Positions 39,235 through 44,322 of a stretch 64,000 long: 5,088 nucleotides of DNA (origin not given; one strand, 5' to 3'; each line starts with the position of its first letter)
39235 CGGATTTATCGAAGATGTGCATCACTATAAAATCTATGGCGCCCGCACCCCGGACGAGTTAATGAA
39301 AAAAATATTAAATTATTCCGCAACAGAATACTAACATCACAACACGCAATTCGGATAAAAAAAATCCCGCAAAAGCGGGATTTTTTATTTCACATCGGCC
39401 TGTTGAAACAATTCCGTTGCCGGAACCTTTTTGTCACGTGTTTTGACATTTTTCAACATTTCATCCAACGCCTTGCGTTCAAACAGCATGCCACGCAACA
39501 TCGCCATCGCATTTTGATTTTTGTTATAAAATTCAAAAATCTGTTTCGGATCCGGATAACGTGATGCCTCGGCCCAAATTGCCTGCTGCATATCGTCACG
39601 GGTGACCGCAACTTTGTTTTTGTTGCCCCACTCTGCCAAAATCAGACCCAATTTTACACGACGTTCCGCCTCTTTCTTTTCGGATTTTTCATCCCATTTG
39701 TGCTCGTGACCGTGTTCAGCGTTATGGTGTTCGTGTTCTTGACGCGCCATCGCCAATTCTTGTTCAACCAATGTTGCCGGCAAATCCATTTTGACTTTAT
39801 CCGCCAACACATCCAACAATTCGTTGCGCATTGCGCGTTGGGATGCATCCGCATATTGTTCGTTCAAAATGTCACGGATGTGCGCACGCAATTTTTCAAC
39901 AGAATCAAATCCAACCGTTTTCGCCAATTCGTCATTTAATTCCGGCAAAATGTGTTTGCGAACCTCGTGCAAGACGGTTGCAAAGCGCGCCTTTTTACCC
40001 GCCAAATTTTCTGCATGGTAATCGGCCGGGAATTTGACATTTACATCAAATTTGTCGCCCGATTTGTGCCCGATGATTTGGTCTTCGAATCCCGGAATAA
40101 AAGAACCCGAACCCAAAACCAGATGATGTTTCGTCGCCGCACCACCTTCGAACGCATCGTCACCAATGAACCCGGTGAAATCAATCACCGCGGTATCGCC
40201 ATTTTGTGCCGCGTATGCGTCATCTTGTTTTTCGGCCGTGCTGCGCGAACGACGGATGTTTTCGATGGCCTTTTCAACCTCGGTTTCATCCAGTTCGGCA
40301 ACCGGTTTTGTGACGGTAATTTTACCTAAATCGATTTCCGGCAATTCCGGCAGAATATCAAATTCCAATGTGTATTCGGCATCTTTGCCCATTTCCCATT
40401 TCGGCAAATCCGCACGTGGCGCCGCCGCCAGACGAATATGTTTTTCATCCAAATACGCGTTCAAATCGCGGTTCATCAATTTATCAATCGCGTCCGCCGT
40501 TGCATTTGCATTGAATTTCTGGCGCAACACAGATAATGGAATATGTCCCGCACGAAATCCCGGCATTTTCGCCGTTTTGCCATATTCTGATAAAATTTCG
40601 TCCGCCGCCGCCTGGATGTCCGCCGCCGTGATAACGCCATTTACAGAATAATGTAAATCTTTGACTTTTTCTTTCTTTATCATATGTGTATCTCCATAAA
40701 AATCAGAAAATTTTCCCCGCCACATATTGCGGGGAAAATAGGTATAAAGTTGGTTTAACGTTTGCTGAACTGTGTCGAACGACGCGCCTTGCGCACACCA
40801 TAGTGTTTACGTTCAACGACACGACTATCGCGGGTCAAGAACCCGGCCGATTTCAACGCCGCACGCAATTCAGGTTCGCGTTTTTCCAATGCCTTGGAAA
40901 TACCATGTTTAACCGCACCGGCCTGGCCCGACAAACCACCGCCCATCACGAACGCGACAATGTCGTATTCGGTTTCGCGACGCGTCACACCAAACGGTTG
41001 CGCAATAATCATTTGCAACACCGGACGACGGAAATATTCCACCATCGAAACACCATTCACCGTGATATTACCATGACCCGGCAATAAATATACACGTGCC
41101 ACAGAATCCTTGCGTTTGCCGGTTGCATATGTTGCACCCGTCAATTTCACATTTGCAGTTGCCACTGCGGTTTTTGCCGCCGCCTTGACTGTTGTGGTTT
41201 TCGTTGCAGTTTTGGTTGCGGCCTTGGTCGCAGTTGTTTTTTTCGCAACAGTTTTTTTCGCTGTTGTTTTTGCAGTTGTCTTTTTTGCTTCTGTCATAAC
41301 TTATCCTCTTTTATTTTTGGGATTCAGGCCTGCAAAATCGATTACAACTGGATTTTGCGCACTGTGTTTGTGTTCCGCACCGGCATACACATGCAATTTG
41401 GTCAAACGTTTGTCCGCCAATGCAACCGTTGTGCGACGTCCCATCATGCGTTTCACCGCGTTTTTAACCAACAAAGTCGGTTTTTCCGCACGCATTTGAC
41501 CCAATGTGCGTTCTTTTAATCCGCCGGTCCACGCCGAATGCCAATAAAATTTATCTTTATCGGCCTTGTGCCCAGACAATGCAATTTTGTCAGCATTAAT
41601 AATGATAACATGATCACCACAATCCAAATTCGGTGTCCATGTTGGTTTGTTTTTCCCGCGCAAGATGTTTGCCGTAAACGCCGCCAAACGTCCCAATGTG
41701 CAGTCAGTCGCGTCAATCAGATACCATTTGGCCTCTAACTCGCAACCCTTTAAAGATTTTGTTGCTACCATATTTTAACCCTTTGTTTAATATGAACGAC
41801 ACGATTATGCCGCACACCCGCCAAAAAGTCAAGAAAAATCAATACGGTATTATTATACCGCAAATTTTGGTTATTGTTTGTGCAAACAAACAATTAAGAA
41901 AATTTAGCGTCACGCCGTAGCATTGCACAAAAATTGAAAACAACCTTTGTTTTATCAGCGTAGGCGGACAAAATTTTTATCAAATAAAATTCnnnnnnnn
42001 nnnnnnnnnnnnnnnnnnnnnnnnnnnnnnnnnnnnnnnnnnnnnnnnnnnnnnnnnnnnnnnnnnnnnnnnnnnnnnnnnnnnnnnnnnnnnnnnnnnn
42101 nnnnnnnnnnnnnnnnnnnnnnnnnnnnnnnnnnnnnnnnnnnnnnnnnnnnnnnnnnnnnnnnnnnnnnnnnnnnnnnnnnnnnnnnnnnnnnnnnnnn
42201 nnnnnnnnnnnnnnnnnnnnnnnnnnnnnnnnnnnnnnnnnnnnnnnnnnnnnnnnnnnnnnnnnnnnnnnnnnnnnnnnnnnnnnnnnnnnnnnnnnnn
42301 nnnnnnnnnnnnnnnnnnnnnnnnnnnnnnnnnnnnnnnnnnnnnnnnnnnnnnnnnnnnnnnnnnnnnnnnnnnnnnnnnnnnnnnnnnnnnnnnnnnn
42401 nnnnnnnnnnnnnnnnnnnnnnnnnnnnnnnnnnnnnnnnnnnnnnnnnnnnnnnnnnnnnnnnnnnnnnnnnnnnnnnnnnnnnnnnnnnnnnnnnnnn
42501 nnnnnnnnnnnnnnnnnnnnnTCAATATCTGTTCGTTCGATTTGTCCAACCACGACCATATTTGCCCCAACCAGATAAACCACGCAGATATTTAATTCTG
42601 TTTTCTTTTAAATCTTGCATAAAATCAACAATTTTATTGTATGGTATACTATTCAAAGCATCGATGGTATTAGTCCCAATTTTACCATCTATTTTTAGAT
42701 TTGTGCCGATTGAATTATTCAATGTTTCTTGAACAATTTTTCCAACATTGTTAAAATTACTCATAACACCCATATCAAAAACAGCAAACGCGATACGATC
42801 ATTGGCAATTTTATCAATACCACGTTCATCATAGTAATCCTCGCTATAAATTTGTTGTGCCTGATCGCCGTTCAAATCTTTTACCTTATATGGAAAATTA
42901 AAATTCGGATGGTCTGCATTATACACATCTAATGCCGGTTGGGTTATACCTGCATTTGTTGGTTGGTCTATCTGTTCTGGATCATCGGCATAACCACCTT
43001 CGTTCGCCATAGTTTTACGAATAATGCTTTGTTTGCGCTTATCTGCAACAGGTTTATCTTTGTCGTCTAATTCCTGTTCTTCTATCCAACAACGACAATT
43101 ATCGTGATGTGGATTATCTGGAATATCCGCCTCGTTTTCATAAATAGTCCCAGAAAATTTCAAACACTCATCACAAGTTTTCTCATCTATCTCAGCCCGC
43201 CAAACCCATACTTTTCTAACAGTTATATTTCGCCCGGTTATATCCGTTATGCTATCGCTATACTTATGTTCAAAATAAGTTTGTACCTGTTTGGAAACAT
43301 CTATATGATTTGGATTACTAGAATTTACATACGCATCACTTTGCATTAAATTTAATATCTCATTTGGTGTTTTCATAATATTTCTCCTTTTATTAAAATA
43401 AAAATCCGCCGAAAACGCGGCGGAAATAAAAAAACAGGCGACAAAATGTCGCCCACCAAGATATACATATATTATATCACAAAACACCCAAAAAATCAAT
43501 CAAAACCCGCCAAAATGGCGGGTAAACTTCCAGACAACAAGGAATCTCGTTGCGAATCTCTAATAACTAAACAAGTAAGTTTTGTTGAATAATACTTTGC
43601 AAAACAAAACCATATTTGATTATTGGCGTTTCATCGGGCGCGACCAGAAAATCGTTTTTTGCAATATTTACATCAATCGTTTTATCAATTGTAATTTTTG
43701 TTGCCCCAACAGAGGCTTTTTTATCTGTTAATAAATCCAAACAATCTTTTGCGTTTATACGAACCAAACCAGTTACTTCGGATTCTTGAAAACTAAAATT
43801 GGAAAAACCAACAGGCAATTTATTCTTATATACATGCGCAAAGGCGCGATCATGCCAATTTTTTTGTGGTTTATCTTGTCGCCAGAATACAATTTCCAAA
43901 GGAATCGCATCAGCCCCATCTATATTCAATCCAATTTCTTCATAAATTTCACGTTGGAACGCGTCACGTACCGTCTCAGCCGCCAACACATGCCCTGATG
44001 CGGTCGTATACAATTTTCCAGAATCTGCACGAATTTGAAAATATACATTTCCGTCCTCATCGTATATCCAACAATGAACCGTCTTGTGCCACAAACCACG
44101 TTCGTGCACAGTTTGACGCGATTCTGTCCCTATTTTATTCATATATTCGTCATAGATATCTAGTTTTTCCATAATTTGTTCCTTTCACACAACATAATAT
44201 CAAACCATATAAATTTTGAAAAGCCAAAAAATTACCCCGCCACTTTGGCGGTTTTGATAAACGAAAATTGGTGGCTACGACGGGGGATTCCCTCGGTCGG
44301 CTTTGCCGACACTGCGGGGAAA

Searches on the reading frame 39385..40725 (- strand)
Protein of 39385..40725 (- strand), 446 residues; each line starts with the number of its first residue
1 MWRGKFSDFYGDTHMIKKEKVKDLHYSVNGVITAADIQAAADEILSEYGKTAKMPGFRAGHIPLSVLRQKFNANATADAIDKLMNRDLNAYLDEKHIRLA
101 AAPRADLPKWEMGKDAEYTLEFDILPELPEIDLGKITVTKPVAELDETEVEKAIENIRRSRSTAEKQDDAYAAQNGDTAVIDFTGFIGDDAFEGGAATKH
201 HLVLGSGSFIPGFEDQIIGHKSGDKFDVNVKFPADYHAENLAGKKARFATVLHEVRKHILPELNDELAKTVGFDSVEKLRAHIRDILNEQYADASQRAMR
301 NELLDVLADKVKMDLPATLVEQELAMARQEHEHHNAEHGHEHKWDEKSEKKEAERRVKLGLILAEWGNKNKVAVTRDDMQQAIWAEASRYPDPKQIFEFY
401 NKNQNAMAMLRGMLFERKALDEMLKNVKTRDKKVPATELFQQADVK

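Call 42: search_protein_families(library=pfam, proteins=[window:39385-40725:-], max_evalue=0.00001)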
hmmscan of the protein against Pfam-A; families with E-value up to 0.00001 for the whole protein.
window:39385-40725:- (446 aa): 3 families
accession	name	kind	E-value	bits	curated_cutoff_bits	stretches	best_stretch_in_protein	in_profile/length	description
PF05697.18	Trigger_N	-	1.1e-29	104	22.2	1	16-157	3-144/144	Bacterial trigger factor protein (TF)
PF05698.19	Trigger_C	-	3.1e-27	96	22.7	1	275-424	1-161/162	Bacterial trigger factor protein (TF) C-terminus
PF00254.34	FKBP_C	-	2.7e-14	53.7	21.1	1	173-252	5-88/94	FKBP-type peptidyl-prolyl cis-trans isomerase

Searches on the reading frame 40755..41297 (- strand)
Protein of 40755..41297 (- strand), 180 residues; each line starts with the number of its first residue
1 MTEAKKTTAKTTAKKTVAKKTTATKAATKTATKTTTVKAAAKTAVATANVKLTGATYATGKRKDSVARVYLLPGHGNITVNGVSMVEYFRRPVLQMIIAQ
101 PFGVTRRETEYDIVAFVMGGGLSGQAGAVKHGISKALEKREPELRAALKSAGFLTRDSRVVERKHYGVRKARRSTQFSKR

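Call 42: search_protein_families(library=pfam, proteins=[window:40755-41297:-], max_evalue=0.00001)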
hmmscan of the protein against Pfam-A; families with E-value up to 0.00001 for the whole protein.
window:40755-41297:- (180 aa): 1 family
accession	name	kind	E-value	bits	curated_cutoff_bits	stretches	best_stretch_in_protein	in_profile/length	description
PF00380.25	Ribosomal_S9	-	8.6e-44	149.3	22.5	1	60-180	1-121/121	Ribosomal protein S9/S16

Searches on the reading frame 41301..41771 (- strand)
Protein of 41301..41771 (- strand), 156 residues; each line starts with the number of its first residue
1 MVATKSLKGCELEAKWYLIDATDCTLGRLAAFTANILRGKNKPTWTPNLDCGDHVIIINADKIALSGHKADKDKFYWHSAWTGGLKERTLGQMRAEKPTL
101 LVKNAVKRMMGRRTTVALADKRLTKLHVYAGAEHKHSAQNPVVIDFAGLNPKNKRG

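Call 42: search_protein_families(library=pfam, proteins=[window:41301-41771:-], max_evalue=0.00001)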
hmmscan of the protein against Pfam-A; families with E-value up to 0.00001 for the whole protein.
window:41301-41771:- (156 aa): 1 family
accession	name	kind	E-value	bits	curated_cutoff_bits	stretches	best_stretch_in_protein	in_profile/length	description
PF00572.24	Ribosomal_L13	-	1.6e-39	135.1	23.8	1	15-135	2-119/119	Ribosomal protein L13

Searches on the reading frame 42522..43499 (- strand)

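Call 42: search_protein_families(library=pfam, proteins=[window:42522-43499:-], max_evalue=0.00001)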
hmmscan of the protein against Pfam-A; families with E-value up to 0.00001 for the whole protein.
window:42522-43499:- (325 aa): 1 family
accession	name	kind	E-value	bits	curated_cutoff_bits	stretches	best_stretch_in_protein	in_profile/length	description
PF05838.17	Glyco_hydro_108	-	6.9e-16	59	21.2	1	161-246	2-83/85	Glycosyl hydrolase 108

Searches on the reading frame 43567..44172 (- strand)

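Call 12: search_protein_families(library=pfam, proteins=[window:43567-44172:-])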
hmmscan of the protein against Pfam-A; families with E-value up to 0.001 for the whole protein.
window:43567-44172:- (201 aa): 1 family
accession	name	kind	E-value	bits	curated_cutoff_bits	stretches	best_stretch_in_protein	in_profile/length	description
PF00293.34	NUDIX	-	6.8e-09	36.3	21.1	1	29-121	3-101/134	NUDIX domain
